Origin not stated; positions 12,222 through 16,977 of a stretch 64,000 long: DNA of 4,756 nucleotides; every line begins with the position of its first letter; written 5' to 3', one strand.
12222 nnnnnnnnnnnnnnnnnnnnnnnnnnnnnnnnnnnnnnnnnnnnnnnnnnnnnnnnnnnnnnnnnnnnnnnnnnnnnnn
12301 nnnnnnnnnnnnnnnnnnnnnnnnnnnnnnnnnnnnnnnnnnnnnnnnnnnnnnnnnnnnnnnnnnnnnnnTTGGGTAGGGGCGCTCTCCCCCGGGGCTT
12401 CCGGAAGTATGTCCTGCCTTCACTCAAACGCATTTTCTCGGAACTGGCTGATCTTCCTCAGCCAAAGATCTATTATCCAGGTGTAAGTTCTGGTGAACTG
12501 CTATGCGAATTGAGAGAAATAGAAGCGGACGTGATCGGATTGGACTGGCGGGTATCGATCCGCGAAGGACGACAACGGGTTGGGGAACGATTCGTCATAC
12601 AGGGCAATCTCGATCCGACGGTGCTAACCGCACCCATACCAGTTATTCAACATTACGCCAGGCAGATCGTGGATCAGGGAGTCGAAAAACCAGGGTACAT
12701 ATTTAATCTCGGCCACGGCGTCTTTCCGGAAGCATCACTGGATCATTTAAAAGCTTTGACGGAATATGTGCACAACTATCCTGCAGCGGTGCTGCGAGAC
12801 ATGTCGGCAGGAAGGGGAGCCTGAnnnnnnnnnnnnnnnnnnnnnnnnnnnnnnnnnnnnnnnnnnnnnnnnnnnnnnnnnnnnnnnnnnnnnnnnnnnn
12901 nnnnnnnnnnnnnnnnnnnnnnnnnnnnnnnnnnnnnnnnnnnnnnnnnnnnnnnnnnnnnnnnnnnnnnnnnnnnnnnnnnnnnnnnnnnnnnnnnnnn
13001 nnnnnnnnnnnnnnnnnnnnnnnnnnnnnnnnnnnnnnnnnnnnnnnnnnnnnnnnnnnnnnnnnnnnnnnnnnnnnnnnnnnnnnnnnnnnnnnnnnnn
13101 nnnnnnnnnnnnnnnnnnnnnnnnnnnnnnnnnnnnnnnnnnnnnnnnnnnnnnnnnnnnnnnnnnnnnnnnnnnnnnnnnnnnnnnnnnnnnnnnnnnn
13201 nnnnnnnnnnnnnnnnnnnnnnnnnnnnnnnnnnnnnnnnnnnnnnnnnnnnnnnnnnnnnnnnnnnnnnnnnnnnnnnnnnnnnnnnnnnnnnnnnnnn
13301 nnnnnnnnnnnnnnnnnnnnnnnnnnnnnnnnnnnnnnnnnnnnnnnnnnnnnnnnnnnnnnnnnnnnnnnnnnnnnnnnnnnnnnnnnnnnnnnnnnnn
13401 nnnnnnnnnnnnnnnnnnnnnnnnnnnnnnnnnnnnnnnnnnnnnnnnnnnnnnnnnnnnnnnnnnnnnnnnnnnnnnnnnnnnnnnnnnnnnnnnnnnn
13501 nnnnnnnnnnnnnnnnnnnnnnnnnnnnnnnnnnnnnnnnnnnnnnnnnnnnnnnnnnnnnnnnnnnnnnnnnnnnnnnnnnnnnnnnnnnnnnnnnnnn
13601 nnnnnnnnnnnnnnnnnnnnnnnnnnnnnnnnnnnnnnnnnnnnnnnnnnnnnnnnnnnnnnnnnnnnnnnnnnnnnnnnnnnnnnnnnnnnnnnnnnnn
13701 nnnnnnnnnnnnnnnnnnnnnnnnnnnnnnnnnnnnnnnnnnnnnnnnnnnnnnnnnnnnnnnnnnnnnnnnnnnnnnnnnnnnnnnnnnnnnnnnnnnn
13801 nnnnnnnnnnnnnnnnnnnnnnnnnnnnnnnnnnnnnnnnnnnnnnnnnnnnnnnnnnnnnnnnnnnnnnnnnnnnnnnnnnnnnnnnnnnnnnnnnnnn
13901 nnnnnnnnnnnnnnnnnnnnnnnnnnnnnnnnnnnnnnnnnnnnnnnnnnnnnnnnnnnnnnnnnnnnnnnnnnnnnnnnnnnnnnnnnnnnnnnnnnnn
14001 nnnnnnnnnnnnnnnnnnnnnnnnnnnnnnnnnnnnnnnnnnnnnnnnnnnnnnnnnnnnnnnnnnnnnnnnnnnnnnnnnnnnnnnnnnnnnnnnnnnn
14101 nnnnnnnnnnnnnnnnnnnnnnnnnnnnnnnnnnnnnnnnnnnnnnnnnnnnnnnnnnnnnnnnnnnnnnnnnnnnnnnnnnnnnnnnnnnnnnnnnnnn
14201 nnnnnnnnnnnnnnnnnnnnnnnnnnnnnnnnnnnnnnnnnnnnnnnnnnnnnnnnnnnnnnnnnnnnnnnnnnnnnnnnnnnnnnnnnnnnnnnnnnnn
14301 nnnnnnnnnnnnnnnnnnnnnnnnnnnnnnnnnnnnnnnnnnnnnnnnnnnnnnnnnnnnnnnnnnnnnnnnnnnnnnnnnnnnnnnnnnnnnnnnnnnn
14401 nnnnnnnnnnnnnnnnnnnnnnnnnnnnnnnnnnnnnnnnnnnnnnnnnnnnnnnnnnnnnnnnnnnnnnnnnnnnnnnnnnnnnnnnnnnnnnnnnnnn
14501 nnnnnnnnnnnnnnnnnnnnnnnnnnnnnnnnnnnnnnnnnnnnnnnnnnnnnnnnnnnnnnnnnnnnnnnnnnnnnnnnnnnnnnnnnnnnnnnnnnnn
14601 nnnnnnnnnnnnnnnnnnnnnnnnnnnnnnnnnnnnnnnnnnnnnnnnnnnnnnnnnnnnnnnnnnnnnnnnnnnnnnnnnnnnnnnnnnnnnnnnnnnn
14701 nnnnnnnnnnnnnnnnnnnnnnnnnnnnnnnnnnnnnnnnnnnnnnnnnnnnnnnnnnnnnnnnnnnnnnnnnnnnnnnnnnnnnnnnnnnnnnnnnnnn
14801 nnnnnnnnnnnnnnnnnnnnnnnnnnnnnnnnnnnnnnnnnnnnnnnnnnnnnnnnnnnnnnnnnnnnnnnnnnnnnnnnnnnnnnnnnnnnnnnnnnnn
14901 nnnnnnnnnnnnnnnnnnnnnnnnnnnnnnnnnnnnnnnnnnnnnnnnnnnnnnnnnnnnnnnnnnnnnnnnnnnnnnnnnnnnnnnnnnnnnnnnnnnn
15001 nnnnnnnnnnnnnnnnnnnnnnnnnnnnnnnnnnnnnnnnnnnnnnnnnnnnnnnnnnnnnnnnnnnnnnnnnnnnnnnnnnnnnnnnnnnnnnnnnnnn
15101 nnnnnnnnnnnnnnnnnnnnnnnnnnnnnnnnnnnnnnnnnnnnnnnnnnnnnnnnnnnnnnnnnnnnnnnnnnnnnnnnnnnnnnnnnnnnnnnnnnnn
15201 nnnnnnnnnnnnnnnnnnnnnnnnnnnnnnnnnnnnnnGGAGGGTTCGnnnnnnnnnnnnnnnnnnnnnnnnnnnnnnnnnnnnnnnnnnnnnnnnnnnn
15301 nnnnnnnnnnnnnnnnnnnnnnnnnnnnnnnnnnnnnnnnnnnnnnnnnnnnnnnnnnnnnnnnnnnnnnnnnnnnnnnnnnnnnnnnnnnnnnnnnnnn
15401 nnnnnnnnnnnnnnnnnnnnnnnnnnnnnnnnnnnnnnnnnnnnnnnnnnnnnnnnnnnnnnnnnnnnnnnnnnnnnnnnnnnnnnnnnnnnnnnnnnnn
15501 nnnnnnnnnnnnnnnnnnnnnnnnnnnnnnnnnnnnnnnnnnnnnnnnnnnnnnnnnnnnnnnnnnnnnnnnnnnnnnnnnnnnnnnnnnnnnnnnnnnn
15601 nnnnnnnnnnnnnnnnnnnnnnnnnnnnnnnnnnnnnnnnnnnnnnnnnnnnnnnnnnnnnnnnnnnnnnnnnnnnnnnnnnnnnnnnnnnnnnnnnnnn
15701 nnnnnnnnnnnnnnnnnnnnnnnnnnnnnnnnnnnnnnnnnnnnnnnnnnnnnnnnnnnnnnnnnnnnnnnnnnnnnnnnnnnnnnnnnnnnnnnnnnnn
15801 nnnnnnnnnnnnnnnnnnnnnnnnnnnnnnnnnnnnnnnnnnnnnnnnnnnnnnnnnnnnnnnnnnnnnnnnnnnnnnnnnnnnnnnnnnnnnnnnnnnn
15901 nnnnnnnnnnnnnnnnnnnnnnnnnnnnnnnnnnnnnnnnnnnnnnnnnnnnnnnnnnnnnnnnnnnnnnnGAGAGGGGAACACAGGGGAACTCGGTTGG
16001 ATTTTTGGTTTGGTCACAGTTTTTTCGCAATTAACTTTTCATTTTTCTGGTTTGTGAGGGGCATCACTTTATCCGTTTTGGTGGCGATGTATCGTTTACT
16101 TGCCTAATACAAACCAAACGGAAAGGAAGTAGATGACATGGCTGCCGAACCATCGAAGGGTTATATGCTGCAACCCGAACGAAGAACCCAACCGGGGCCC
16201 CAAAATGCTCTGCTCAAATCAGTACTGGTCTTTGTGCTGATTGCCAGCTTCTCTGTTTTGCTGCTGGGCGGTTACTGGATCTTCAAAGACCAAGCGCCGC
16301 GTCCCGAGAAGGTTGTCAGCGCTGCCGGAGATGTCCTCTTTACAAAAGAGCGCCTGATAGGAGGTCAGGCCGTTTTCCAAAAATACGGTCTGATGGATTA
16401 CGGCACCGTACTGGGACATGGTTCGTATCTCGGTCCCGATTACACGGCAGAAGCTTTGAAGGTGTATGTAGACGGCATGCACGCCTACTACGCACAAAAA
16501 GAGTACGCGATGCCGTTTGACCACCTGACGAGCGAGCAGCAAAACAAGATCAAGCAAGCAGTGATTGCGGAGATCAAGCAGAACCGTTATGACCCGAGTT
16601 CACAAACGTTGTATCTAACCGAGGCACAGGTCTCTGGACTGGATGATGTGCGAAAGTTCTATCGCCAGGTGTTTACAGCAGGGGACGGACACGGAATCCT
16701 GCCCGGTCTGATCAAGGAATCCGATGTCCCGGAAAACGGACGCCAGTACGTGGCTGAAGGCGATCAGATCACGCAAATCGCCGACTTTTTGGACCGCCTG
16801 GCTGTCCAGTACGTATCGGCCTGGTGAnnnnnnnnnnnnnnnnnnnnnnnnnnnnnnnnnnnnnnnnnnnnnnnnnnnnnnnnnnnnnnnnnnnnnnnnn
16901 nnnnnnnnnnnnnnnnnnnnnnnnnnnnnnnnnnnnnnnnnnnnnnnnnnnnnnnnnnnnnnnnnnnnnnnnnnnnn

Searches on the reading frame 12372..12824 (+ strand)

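Call 26: search_protein_families(library=pfam, proteins=[window:12372-12824:+], max_evalue=0.00001)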
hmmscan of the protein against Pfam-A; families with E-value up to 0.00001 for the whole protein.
window:12372-12824:+ (150 aa): 1 family
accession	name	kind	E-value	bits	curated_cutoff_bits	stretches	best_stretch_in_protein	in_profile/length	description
PF01208.23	URO-D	-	1e-33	117.3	23.9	1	7-136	214-346/346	Uroporphyrinogen decarboxylase (URO-D)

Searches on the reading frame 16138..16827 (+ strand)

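Call 26: search_protein_families(library=pfam, proteins=[window:16138-16827:+], max_evalue=0.00001)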
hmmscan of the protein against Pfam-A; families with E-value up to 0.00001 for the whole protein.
window:16138-16827:+ (229 aa): 1 family
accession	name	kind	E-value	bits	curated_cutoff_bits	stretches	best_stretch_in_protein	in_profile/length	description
PF22085.1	NorB_cytochrome_c-like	-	9.1e-46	156.9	29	1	56-218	1-157/181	Nitric oxide reductase subunit B, cytochrome c-like domain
